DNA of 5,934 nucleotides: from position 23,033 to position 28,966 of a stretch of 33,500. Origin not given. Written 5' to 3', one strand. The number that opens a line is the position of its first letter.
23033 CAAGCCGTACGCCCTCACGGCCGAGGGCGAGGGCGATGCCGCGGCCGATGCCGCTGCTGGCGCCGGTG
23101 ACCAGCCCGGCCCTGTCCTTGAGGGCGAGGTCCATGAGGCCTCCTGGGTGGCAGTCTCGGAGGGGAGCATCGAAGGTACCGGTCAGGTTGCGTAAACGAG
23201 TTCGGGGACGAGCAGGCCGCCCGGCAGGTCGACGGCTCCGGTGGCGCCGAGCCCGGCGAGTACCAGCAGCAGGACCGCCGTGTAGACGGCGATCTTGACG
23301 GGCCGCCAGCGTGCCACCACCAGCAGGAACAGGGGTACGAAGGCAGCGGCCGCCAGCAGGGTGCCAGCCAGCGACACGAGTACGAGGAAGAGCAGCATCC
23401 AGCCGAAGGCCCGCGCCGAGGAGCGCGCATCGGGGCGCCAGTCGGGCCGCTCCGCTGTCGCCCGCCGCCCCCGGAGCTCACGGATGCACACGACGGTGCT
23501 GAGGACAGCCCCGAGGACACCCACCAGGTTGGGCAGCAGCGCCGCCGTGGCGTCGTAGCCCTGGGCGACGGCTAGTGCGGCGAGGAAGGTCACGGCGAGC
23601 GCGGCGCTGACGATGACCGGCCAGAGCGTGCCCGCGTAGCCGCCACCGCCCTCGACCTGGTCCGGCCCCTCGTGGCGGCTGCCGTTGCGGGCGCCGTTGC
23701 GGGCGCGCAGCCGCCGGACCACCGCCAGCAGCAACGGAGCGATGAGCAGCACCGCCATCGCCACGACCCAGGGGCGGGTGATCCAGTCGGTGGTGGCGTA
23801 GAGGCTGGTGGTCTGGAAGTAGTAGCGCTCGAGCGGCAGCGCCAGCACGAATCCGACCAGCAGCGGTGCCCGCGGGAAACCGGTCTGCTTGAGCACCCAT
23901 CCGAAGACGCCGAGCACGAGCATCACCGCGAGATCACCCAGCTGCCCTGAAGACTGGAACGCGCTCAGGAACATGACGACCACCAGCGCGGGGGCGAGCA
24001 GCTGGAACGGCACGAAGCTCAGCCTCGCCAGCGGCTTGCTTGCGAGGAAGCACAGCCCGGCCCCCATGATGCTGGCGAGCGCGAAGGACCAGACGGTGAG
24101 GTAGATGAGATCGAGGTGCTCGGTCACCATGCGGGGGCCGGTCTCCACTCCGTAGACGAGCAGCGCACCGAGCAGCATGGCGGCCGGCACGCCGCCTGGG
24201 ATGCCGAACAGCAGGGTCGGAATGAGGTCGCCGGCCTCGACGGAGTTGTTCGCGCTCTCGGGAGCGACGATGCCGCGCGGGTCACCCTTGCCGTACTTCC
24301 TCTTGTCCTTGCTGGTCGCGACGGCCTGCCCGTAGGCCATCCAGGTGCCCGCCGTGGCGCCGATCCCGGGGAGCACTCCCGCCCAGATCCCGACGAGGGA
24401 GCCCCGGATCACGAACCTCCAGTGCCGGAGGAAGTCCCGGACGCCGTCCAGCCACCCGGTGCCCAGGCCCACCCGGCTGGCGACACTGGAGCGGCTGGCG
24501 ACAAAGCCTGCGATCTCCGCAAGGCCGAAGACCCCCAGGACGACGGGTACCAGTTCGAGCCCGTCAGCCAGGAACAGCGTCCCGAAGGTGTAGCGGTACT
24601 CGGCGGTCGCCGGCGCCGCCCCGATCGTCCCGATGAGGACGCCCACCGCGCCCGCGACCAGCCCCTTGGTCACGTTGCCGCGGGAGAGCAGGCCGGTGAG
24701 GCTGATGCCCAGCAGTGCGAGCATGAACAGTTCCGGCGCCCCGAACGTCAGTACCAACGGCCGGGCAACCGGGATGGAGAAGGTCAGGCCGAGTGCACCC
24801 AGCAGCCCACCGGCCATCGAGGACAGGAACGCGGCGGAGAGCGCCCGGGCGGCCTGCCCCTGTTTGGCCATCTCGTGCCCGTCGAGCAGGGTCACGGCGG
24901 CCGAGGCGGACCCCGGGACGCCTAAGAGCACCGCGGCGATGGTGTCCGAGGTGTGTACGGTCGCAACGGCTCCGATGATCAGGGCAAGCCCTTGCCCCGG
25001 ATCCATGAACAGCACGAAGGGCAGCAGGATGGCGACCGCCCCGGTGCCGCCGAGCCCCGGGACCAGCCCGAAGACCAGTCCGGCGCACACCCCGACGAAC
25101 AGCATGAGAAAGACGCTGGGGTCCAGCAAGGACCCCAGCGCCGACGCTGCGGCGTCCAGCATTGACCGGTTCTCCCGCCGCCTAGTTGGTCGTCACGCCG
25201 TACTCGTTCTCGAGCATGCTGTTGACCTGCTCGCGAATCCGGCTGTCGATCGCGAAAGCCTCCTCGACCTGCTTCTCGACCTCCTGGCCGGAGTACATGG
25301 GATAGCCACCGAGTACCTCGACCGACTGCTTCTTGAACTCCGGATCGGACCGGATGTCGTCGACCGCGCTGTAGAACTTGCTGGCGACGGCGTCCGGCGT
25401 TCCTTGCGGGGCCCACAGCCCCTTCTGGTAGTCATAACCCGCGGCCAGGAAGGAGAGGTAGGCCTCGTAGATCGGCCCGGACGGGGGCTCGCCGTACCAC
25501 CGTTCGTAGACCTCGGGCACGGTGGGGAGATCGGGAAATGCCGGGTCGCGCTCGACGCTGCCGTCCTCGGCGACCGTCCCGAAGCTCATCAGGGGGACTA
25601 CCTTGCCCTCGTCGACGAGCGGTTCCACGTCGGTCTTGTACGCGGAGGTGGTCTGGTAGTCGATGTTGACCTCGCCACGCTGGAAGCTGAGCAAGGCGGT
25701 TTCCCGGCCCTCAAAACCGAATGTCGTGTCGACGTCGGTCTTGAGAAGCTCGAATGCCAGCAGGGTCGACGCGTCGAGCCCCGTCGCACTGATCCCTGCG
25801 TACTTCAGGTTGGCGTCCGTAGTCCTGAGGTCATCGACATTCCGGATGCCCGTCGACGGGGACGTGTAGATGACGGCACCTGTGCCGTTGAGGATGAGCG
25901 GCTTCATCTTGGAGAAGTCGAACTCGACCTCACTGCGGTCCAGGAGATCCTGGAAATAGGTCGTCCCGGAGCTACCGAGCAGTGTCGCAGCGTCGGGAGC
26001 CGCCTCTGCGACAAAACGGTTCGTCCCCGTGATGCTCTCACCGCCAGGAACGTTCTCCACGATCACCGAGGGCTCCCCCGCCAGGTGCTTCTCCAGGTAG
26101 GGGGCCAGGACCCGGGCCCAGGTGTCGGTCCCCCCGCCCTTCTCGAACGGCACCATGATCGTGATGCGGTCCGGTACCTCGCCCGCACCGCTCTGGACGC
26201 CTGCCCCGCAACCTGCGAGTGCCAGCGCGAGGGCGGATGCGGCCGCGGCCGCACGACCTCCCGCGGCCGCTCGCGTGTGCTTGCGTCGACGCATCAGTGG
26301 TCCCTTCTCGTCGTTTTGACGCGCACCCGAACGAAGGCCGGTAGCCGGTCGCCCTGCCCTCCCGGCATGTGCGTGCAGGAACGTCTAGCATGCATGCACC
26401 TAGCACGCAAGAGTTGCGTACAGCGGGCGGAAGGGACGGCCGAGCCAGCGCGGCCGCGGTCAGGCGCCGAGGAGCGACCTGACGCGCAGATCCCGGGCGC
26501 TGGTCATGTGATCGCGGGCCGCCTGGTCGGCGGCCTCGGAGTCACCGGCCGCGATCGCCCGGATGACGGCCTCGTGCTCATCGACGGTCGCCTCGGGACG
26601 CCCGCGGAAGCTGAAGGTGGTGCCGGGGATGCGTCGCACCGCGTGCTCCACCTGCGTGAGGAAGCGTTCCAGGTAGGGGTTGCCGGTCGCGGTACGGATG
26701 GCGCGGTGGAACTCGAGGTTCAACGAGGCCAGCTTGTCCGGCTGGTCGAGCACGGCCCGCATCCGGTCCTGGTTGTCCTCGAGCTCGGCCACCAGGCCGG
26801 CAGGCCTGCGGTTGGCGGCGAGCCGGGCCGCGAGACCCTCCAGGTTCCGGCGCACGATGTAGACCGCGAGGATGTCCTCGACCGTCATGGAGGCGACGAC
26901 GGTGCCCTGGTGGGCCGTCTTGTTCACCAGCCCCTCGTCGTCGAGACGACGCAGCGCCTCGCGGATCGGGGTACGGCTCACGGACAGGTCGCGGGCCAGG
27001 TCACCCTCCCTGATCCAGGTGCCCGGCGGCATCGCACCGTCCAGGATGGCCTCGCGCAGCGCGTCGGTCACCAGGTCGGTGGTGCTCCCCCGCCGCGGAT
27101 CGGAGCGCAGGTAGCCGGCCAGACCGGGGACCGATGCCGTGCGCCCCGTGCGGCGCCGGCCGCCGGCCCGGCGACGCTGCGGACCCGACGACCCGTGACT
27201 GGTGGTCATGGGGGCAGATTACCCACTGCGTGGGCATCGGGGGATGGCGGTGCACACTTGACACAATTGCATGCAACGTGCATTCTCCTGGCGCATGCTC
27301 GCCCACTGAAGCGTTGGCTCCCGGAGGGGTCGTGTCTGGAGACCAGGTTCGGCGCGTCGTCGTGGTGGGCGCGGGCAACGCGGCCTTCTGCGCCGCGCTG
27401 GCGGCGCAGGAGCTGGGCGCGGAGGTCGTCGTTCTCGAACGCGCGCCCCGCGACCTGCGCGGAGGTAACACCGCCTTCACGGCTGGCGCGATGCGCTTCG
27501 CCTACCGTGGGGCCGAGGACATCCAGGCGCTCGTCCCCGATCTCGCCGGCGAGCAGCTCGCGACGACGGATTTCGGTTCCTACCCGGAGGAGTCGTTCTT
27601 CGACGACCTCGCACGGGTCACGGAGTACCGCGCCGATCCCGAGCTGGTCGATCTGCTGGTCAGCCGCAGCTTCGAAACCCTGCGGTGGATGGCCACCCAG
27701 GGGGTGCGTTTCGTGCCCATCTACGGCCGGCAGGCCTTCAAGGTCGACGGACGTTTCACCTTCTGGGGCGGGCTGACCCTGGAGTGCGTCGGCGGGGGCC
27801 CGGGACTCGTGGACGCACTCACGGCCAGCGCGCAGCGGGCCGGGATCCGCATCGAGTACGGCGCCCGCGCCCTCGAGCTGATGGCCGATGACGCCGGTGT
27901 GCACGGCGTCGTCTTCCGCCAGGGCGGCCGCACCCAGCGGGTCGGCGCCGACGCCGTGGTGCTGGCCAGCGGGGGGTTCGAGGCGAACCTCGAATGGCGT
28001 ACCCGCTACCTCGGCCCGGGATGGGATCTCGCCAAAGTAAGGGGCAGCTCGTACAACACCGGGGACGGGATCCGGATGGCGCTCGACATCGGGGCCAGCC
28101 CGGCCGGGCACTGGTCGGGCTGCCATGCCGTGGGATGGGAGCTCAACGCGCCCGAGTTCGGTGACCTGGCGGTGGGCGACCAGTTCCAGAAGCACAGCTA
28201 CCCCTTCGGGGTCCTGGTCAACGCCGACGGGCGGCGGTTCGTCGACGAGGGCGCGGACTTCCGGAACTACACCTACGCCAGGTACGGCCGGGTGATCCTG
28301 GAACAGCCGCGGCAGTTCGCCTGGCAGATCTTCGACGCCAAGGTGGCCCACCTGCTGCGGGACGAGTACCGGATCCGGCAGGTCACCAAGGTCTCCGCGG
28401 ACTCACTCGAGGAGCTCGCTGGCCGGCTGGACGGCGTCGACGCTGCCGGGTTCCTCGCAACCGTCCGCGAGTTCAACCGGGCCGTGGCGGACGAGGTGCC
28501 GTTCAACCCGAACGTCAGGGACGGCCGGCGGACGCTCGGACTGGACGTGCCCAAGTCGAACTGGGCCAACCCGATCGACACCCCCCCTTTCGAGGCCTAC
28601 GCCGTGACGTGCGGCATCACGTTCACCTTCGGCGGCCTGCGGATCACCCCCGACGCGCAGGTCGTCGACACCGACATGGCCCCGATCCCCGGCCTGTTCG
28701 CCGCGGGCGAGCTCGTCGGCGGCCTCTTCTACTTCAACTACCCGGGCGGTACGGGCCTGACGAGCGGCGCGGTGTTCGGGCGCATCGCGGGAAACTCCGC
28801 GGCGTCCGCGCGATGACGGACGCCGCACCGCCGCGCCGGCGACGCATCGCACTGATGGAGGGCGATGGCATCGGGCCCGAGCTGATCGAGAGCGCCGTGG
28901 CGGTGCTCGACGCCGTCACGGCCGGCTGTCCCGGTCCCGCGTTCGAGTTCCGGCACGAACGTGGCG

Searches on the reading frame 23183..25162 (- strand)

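Call 44: search_protein_families(library=pfam, proteins=[window:23183-25162:-], max_evalue=0.0001)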
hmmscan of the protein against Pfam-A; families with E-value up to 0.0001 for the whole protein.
window:23183-25162:- (659 aa): 2 families
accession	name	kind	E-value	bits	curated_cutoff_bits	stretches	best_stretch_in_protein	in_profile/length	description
PF01970.21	TctA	-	2.3e-120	402.5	28.9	1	19-435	2-422/423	Tripartite tricarboxylate transporter TctA family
PF07331.16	TctB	-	1.4e-06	28.9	29.1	1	520-635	5-124/137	Tripartite tricarboxylate transporter TctB family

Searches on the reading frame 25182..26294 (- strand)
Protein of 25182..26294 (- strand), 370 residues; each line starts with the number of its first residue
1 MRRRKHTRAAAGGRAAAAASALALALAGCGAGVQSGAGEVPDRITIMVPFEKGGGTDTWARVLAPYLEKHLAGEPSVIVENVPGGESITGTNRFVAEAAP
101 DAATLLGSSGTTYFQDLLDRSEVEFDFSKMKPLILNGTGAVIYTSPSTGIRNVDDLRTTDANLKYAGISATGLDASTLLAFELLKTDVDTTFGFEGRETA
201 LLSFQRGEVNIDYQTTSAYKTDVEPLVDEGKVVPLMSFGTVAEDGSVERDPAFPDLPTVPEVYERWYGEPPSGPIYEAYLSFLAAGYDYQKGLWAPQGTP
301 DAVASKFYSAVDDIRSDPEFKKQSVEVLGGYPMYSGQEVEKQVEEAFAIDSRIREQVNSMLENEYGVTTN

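Call 44: search_protein_families(library=pfam, proteins=[window:25182-26294:-], max_evalue=0.0001)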
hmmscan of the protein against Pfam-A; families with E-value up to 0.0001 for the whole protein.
window:25182-26294:- (370 aa): 1 family
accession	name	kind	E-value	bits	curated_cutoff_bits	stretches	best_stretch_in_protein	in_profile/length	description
PF03401.19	TctC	-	1.6e-12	48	27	1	60-262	2-195/274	Tripartite tricarboxylate transporter family receptor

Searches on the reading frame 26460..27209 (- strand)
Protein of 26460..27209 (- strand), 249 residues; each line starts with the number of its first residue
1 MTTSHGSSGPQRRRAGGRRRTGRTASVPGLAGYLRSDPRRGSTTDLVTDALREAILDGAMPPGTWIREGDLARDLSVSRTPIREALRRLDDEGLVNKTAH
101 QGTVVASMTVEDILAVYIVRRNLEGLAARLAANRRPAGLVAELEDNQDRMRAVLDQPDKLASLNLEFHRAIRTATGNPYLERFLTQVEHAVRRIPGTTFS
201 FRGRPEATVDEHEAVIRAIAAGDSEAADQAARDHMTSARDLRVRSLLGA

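Call 44: search_protein_families(library=pfam, proteins=[window:26460-27209:-], max_evalue=0.0001)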
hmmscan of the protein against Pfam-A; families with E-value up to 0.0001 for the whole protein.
window:26460-27209:- (249 aa): 2 families
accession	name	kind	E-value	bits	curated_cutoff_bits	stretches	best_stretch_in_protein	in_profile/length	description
PF07729.17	FCD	-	1.7e-30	106.5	24.3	1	116-236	2-124/125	FCD domain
PF00392.27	GntR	-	7.7e-15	54.7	27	1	46-105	4-64/64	Bacterial regulatory proteins, gntR family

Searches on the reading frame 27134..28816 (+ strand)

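Call 44: search_protein_families(library=pfam, proteins=[window:27134-28816:+], max_evalue=0.0001)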
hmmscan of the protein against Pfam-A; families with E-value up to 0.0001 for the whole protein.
window:27134-28816:+ (560 aa): 7 families
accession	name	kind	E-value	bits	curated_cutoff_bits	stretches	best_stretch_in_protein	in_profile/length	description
PF00890.30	FAD_binding_2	-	1.2e-45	157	20.4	1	75-539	2-410/414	FAD binding domain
PF01266.30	DAO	-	8.8e-10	39.1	27.9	1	74-306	1-228/353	FAD dependent oxidoreductase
PF12831.13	FAD_oxidored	-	5.1e-08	33.1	27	1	75-119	2-44/416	FAD dependent oxidoreductase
PF07992.20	Pyr_redox_2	-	9.8e-08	32.2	26.1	1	73-115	143-185/291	Pyridine nucleotide-disulphide oxidoreductase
PF03486.20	HI0933_like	-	2.3e-07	31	50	0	74-106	2-34/244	HI0933-like protein Rossmann domain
PF00070.33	Pyr_redox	-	2.3e-06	28.5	22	0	74-110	1-37/82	Pyridine nucleotide-disulphide oxidoreductase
PF01262.27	AlaDh_PNT_C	-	5.8e-06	26.3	23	1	62-135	19-91/214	Alanine dehydrogenase/PNT, C-terminal domain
